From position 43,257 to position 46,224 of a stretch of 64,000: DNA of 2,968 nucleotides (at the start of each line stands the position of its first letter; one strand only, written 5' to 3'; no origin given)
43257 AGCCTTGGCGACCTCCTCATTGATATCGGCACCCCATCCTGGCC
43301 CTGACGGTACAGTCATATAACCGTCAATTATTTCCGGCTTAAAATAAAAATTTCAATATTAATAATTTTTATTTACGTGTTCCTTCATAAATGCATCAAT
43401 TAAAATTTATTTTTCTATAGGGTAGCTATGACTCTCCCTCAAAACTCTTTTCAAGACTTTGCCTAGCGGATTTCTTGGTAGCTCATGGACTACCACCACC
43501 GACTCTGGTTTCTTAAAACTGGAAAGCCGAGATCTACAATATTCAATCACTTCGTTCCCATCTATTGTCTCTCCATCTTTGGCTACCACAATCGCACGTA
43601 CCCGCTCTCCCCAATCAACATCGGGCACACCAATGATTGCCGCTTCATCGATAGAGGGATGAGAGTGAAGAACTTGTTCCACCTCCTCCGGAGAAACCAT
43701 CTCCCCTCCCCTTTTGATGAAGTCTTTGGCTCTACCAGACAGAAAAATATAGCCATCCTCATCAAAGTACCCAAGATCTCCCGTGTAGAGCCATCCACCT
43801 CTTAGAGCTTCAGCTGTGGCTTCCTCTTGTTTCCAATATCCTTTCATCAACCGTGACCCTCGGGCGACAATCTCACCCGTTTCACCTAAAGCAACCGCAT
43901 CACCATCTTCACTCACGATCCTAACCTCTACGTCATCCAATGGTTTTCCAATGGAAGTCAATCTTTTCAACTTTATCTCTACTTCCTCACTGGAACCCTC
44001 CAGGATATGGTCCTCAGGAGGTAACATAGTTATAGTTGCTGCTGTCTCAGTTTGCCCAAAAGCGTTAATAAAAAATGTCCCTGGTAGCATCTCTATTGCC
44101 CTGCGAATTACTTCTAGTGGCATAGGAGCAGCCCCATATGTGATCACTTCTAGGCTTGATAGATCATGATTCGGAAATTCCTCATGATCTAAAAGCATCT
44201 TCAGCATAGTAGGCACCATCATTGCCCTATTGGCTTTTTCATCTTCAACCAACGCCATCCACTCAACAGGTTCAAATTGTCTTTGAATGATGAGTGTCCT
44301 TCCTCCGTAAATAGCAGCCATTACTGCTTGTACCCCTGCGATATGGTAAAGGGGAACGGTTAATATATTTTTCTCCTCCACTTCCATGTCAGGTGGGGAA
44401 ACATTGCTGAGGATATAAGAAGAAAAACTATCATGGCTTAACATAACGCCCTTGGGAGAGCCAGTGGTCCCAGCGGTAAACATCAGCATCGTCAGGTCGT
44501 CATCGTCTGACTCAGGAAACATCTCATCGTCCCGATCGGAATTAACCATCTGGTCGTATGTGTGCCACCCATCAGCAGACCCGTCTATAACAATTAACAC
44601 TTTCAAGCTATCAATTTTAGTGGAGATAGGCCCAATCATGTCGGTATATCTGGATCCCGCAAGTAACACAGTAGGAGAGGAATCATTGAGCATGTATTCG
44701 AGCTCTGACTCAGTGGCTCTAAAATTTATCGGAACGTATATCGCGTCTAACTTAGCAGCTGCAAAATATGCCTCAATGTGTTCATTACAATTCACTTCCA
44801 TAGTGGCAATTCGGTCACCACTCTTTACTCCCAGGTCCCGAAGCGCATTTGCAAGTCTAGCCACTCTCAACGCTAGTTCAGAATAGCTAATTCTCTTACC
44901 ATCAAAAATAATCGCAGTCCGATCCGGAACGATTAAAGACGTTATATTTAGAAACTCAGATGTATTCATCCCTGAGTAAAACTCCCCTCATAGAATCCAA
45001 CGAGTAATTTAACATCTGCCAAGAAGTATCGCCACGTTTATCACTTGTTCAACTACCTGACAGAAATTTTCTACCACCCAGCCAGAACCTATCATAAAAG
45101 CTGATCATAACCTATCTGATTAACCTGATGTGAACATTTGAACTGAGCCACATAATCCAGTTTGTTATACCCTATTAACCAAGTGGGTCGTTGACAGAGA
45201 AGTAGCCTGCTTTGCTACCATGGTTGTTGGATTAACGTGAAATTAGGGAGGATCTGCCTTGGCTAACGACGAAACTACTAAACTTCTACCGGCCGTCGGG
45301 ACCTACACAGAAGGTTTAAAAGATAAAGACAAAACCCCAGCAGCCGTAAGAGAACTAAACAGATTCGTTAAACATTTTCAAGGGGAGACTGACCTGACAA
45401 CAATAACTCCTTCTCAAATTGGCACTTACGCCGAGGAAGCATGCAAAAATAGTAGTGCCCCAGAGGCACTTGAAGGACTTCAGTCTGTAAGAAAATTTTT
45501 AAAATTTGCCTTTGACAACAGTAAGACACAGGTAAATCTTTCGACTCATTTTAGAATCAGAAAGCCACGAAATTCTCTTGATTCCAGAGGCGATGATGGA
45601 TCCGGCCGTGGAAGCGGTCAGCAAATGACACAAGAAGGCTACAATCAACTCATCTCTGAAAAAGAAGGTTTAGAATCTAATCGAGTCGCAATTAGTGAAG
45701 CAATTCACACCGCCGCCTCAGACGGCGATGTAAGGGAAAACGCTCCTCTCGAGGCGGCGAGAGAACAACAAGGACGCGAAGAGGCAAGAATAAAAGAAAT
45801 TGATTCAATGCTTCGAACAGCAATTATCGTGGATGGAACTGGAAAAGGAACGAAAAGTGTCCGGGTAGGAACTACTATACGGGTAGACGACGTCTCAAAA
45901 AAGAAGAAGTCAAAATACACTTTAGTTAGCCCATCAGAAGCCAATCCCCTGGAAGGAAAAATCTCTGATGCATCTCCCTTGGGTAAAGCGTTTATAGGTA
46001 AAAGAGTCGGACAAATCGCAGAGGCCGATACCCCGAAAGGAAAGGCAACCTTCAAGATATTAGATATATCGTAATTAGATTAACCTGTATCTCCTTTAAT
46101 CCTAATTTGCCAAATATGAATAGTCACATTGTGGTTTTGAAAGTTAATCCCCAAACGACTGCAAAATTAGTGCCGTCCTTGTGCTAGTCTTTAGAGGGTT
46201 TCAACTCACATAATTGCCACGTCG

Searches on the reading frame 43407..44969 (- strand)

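Call 29: search_protein_families(library=pfam, proteins=[window:43407-44969:-])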
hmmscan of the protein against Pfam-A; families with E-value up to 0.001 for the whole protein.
window:43407-44969:- (520 aa): 2 families
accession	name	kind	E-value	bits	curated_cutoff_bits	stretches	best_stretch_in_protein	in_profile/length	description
PF00501.34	AMP-binding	-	9.2e-87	291.8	29.9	1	15-379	9-384/384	AMP-binding enzyme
PF13193.12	AMP-binding_C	-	4.6e-19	69.6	24.5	1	429-504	1-76/76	AMP-binding enzyme C-terminal domain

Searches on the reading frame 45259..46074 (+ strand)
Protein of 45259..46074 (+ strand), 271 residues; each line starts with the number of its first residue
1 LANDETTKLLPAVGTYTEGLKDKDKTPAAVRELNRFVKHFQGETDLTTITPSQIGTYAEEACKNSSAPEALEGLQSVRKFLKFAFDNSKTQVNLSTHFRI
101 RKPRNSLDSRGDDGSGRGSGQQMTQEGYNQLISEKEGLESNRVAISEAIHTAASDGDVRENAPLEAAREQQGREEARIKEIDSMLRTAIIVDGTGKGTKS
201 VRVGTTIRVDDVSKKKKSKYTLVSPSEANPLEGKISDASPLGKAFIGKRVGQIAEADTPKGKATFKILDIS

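Call 29: search_protein_families(library=pfam, proteins=[window:45259-46074:+])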
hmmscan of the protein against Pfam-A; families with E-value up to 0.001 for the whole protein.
window:45259-46074:+ (271 aa): 2 families
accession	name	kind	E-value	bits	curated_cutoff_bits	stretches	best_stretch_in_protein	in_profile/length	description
PF01272.25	GreA_GreB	-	5.5e-22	78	26.9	1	198-271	3-76/77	Transcription elongation factor, GreA/GreB, C-term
PF03449.20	GreA_GreB_N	-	1.2e-16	61.1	24.5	1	122-190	2-71/71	Transcription elongation factor, N-terminal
